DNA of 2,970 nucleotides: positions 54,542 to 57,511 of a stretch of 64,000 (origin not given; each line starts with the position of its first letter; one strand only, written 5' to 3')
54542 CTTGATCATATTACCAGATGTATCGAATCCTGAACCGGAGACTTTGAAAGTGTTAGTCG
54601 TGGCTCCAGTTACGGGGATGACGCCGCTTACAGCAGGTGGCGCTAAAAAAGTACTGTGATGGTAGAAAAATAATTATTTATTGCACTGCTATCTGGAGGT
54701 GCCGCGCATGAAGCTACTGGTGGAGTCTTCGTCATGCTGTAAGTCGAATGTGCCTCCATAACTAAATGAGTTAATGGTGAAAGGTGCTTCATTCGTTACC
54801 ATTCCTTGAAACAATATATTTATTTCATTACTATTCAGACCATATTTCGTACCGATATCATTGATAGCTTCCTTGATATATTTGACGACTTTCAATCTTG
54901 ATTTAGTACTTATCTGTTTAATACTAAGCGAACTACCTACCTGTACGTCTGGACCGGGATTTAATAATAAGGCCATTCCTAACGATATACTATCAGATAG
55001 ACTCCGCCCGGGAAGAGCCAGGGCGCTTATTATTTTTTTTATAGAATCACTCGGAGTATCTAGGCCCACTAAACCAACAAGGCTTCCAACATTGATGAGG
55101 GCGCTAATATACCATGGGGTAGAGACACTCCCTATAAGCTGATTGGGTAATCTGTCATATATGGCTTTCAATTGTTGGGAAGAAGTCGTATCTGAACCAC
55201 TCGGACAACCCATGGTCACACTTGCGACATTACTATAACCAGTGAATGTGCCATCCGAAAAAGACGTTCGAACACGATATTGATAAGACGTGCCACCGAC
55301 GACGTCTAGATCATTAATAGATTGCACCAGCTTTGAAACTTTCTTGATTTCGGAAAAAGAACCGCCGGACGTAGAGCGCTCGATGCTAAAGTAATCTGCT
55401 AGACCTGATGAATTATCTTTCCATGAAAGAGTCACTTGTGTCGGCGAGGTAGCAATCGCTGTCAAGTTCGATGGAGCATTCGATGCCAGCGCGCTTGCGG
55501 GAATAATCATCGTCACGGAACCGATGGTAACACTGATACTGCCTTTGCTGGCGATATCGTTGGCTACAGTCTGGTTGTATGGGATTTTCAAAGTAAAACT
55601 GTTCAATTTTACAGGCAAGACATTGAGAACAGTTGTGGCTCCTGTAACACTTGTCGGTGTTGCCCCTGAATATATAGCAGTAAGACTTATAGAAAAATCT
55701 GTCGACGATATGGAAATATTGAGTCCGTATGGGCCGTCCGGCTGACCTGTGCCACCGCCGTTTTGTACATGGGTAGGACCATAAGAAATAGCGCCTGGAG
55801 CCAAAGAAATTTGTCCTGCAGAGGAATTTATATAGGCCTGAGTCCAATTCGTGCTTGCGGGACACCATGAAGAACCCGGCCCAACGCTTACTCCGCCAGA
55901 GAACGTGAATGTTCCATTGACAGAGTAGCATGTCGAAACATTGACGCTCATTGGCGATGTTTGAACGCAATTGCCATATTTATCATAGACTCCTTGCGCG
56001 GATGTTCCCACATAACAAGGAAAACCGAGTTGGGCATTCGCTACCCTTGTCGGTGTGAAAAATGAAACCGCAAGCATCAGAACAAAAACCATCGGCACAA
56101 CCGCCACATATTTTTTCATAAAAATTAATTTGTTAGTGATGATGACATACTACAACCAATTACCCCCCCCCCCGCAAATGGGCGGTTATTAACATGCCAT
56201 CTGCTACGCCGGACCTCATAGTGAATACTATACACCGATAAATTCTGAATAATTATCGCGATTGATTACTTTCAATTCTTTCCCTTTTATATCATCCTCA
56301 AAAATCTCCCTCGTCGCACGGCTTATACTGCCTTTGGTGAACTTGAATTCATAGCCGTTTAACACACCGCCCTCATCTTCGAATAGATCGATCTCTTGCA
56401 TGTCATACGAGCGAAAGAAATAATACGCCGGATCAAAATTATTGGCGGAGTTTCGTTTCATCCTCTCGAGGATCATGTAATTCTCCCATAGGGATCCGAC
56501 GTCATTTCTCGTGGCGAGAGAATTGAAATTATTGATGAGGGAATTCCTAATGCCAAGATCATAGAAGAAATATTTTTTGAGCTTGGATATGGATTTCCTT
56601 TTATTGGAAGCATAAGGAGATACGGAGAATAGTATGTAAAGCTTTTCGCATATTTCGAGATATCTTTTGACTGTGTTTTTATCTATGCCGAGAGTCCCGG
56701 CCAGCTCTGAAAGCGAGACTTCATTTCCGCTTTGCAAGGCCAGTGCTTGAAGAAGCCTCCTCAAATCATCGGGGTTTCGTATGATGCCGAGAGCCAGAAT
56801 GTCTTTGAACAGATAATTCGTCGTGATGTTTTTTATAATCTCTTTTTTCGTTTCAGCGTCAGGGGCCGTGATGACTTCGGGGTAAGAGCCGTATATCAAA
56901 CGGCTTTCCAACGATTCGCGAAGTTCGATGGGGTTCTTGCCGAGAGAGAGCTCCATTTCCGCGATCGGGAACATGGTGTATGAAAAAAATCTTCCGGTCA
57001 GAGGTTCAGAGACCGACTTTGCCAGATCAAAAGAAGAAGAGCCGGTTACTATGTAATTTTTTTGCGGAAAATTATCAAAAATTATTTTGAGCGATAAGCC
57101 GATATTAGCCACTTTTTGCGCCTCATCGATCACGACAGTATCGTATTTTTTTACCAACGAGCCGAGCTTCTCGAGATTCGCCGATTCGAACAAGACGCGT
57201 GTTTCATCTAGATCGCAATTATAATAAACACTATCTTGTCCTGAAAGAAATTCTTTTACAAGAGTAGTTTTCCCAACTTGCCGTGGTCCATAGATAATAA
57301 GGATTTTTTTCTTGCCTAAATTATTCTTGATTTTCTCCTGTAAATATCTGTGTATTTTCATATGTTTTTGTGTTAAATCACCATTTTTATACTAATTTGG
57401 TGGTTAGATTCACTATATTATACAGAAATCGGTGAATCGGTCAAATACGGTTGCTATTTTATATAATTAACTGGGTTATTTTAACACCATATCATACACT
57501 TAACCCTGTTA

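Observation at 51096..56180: Surface-protein locus with perfect tandem duplications and a G11 tract in its promoter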

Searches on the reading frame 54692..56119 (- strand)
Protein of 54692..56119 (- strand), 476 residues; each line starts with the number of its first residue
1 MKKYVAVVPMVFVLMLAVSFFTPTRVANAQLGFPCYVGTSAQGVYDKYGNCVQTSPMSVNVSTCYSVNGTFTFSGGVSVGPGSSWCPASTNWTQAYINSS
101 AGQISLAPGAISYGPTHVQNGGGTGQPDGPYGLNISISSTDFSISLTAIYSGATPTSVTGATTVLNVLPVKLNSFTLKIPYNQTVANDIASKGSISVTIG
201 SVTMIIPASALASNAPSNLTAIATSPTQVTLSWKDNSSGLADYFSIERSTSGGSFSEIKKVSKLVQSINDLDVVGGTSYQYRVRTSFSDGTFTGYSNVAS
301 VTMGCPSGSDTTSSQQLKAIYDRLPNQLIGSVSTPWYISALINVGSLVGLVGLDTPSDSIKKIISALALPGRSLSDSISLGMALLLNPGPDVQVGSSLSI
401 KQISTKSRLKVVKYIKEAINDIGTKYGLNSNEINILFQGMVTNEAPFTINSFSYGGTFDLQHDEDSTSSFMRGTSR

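Call 6: search_protein_families(library=pfam, proteins=[window:54692-56119:-], max_evalue=0.1)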
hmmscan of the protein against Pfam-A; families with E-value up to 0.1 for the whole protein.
window:54692-56119:- (476 aa): 1 family
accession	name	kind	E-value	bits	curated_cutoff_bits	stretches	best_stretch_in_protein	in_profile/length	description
PF00041.27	fn3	-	9.6e-05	23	25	1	215-300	2-82/84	Fibronectin type III domain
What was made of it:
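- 54689..56119 (-): ORF1, the only part translatable from the start codon as assembled (476 aa). Its last ~18 residues and its stop codon are out of the ancestral frame. Pfam gives fn3 at residues 215-300 (call 6).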

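Call 8: find_encoding_contigs(protein=window:54692-56119:-, flank=10000, max_places=10)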
Protein window:54692-56119:- (476 aa): no gene with exactly this product is on record in the collection.

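Call 16: find_homologous_proteins(query=window:54692-56119:-, max_evalue=0.001)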
Query window:54692-56119:- (476 aa): 54 proteins with E <= 0.001 among 8000 candidates.
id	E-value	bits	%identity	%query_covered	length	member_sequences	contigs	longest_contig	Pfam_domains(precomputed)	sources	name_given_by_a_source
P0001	1.3e-297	1005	100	98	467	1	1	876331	-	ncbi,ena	-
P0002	2.5e-52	197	41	18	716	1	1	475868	PF16655.13,PF21200.3,PF23376.2,PF25788.3,PF25814.2,PF00041.28,PF00082.28,PF16656.12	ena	-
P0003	1.8e-51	194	42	18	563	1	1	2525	PF16655.13,PF25059.2,PF21200.3,PF22633.4,PF25788.3,PF25814.2,PF00041.28,PF23909.2,PF16656.12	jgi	jgi:titin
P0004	1.2e-38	152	37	29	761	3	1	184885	PF16655.13,PF25059.2,PF21200.3,PF25788.3,PF17882.7,PF24489.2,PF00041.28,PF16656.12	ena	-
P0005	4.3e-38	150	38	18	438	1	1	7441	PF21200.3,PF22633.4,PF25788.3,PF25833.1,PF00041.28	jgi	jgi:titin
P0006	1.9e-35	141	39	18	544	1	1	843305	PF16655.13,PF18099.8,PF25059.2,PF21200.3,PF25788.3,PF24489.2,PF25814.2,PF03422.22,PF00041.28,PF16656.12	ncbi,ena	-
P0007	5.3e-35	139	38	18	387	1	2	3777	PF21605.4,PF16655.13,PF25059.2,PF21200.3,PF23376.2,PF22633.4,PF25788.3,PF25814.2,PF00041.28,PF23909.2,PF16656.12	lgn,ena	-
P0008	8.0e-34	136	41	18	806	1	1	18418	PF21200.3,PF25788.3,PF24489.2,PF25833.1,PF25814.2,PF00041.28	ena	-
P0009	1.9e-30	124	48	18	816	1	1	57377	PF25059.2,PF21200.3,PF22633.4,PF25833.1,PF00041.28,PF16656.12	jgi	jgi:fibronectin type 3 domain-containing protein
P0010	1.4e-29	122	43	18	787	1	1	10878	PF13582.13,PF22633.4,PF24489.2,PF25833.1,PF00041.28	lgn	-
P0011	5.7e-29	120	43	16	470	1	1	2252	PF16655.13,PF25059.2,PF25788.3,PF24489.2,PF15983.11,PF00041.28,PF16656.12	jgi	jgi:hypothetical protein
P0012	9.6e-29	119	40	20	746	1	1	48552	PF22148.2,PF05662.20,PF00041.28,PF00082.28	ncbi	-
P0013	1.2e-27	115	38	18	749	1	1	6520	PF16655.13,PF00754.32,PF25059.2,PF25788.3,PF17882.7,PF24489.2,PF00041.28,PF04185.20,PF16656.12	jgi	jgi:hypothetical protein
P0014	8.1e-27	113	40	18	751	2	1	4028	PF16655.13,PF25059.2,PF25788.3,PF17882.7,PF24489.2,PF00041.28,PF04185.20,PF16656.12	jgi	jgi:hypothetical protein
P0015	6.7e-26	109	40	19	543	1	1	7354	PF25833.1,PF00041.28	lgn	-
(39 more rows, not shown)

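Call 17: find_encoding_contigs(protein=P0001, flank=10000, max_places=10)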
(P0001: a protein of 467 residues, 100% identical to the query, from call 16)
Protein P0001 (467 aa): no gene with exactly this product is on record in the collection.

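Call 22: find_related_loci(query=window:54692-56119:-, collection=genome_contigs, flank=10000)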
Query window:54692-56119:- (476 aa) in genome_contigs; peptide patterns used: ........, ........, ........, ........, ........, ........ (x = any residue, [..] = any of these).
91 stretches matched a pattern, but none encodes a relative of the query by tblastn (E <= 1e-3).
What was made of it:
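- Tried and rejected: A genome_contigs scan with ORF1 found nothing (call 22).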

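Call 69: predict_structure(alignment_id=A5)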
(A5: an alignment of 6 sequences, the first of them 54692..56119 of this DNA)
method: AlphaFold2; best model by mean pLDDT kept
length: 476 residues; sequences in the alignment: 6
mean_pLDDT: 57.6   pTM: 0.38
mean pLDDT of the five models: 57.6, 55.1, 47.4, 45.9, 45.4
residues with pLDDT >= 90: 28; 70-90: 150; 50-70: 99; < 50: 199
segments of 3 or more residues with pLDDT < 50: 1-10, 19-33, 37-41, 46-49, 55-58, 117-129, 306-318, 325-417, 437-476
pLDDT, mean of each block of 10 residues (from residue 1): 40 50 34 47 50 51 75 76 78 88 87 57 39 80 82 63 75 84 72 84 81 78 80 79 85 80 87 73 78 82 50 47 40 29 32 31 28 29 28 25 34 48 58 52 33 25 24 23
secondary structure, 60 per line:
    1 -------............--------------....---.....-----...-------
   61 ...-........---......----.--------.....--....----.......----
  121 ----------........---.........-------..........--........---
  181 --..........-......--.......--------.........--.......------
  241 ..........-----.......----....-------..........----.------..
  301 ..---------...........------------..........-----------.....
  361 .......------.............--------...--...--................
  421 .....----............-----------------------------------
elements in order: H8-19 E34-37 E41-45 E51-53 E65-72 E76-81 E95-99 E102-105 E110-116 E131-138 E142-150 H158-167 E170-177 H183-192 E194-199 E202-208 E217-225 E228-234 E241-250 E256-262 E267-270 E278-287 E299-302 H312-322 H335-344 H356-367 H374-386 H405-425 H430-441
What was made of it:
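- Its domains model with reasonable confidence (call 69).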

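Call 72: fold_search(model_id=the predicted structure, library=pdb)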
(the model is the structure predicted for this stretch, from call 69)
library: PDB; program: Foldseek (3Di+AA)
matches with E <= 10: 1617; with E <= 0.001: 688
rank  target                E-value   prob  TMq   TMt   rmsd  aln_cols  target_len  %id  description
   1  2nzi_A                7.9e-08  1.00  0.20  0.30  17.4       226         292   12  Crystal structure of domains A168-A170 from titin (released 2007-02-13)
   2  2xyc                  1.3e-07  1.00  0.19  0.30  22.6       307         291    8  CRYSTAL STRUCTURE OF NCAM2 IGIV-FN3I (released 2011-02-23)
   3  7ceg_A                1.3e-07  1.00  0.20  0.23  19.7       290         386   10  Crystal structure of the complex between mouse PTP delta and neuroligin-3 (released 2021-02-24)
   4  1bqu_A                2.1e-07  1.00  0.19  0.41  11.2       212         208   14  CYTOKYNE-BINDING REGION OF GP130 (released 1998-08-26)
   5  6moe_D                2.6e-07  1.00  0.19  0.38  14.4       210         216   15  Monomeric DARPin E2 complex with EpoR (released 2019-06-05)
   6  5z06_B                2.6e-07  1.00  0.18  0.13  23.3       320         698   11  Crystal structure of beta-1,2-glucanase from Parabacteroides distasonis (released 2018-05-30)
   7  4yfd_A                4.3e-07  1.00  0.19  0.19  24.1       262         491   13  Crystal structure PTP delta Ig1-Fn2 in complex with IL-1RAcP (released 2015-05-06)
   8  5e4s                  4.3e-07  1.00  0.19  0.30  21.7       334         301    9  Crystal structure of mouse CNTN4 FN1-FN3 domains (released 2016-08-31)
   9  1i1r_A                5.0e-07  1.00  0.19  0.30  21.0       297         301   11  CRYSTAL STRUCTURE OF A CYTOKINE/RECEPTOR COMPLEX (released 2001-03-28)
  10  5utk_A                5.0e-07  1.00  0.19  0.29  21.1       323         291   10  Crystal structure of the membrane proximal three fibronectin type III (FNIII) domains of Tie2 (Tie2[FNIIIa-c]) (released 2017-04-12)
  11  3qaz_B                5.6e-07  1.00  0.19  0.43  14.8       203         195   11  IL-2 mutant D10 ternary complex (released 2012-04-11)
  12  7z0l_A                5.6e-07  1.00  0.19  0.29  15.4       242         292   16  IL-27 signalling complex (released 2022-07-27)
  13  8k4q_C                5.9e-07  1.00  0.18  0.41  15.0       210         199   14  Crystal structure of nanobody HuNb103 bound to human interleukin-4 receptor subunit alpha (released 2024-06-26)
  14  1pvh_A                6.2e-07  1.00  0.20  0.44  11.5       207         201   17  Crystal structure of leukemia inhibitory factor in complex with gp130 (released 2003-10-14)
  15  1cn4_A                6.2e-07  1.00  0.20  0.39  15.1       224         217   15  ERYTHROPOIETIN COMPLEXED WITH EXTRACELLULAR DOMAINS OF ERYTHROPOIETIN RECEPTOR (released 1999-08-11)
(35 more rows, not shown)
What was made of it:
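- On FN3-domain extracellular protein: The Foldseek top hits are FN3 tandems (call 72).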

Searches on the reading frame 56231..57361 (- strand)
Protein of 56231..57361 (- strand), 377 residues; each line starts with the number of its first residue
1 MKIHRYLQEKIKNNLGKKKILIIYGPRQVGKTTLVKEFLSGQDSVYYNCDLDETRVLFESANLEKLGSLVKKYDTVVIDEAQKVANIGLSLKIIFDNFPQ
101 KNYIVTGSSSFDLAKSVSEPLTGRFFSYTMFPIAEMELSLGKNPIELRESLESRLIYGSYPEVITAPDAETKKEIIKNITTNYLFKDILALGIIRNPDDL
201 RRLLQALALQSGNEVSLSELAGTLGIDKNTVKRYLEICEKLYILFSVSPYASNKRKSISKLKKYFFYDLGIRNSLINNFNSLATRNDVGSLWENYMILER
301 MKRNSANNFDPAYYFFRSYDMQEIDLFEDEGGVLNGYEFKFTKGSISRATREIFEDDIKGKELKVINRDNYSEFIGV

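Call 6: search_protein_families(library=pfam, proteins=[window:56231-57361:-], max_evalue=0.1)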
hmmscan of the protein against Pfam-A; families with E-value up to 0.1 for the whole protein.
window:56231-57361:- (377 aa): 20 families
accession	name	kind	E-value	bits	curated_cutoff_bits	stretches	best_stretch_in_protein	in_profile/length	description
PF13635.12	DUF4143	-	1.6e-36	125.9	28.1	1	186-341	2-159/160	Domain of unknown function (DUF4143)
PF13173.12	AAA_14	-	8.4e-27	94.2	27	1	18-135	2-125/129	AAA domain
PF01637.24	ATPase_2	-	1.9e-05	25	33.2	1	15-47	17-53/225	ATPase domain predominantly from Archaea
PF13401.12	AAA_22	-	9.4e-05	23.2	27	1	17-53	4-45/130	AAA domain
PF13479.12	AAA_24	-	0.00019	21.8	27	1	18-86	2-78/195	AAA domain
PF00503.26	G-alpha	-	0.00076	19.1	48.8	0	6-80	10-83/333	G-protein alpha subunit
PF13191.12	AAA_16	-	0.0021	19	32.6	1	16-50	22-61/167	AAA ATPase domain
PF25201.1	nSTAND6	-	0.0038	17.7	27.7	1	9-40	9-40/148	Novel STAND NTPase 6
PF12840.13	HTH_20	-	0.005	17.2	27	1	201-233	7-37/51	Helix-turn-helix domain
PF08279.18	HTH_11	-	0.0053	17.1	25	1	201-237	3-38/55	HTH domain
PF00004.35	AAA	-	0.0085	17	21.2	1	22-125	2-123/131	ATPase family associated with various cellular activities (AAA)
PF00625.27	Guanylate_kin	-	0.011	15.8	25.2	0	334-373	23-61/182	Guanylate kinase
PF20720.3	nSTAND3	-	0.018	15.2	27.2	1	9-39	8-38/155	Novel STAND NTPase 3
PF09339.16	HTH_IclR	-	0.018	15.2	22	1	203-235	8-39/52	IclR helix-turn-helix domain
PF13086.12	AAA_11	-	0.023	14.9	27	0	8-42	7-41/257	AAA domain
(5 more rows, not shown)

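Call 9: find_encoding_contigs(protein=window:56231-57361:-, flank=10000, max_places=10)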
Protein window:56231-57361:- (377 aa): 1 contig read that carries it; 1 place shown.
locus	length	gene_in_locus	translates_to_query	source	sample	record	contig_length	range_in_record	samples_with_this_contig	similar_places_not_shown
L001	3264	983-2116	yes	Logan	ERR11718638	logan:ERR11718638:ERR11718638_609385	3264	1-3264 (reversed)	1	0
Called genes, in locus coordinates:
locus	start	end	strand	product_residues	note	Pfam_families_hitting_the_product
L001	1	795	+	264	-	?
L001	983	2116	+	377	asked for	PF01637:ATPase_2 (faint), PF13173:AAA_14, PF13635:DUF4143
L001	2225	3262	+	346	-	?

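Call 18: list_cluster_members(proteins=[P0001, window:56231-57361:-, window:51099-52604:-, window:52748-53971:-])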
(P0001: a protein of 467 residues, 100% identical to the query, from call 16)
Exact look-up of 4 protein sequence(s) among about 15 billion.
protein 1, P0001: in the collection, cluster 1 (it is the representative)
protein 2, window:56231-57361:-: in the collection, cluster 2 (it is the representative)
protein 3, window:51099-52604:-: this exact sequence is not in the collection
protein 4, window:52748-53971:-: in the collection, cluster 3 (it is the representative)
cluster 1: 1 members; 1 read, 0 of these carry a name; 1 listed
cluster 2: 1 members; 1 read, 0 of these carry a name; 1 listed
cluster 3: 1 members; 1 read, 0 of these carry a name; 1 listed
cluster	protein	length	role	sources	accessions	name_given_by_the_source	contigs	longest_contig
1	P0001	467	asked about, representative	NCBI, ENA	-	-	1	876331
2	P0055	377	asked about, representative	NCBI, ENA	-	-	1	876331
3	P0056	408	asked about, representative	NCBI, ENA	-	-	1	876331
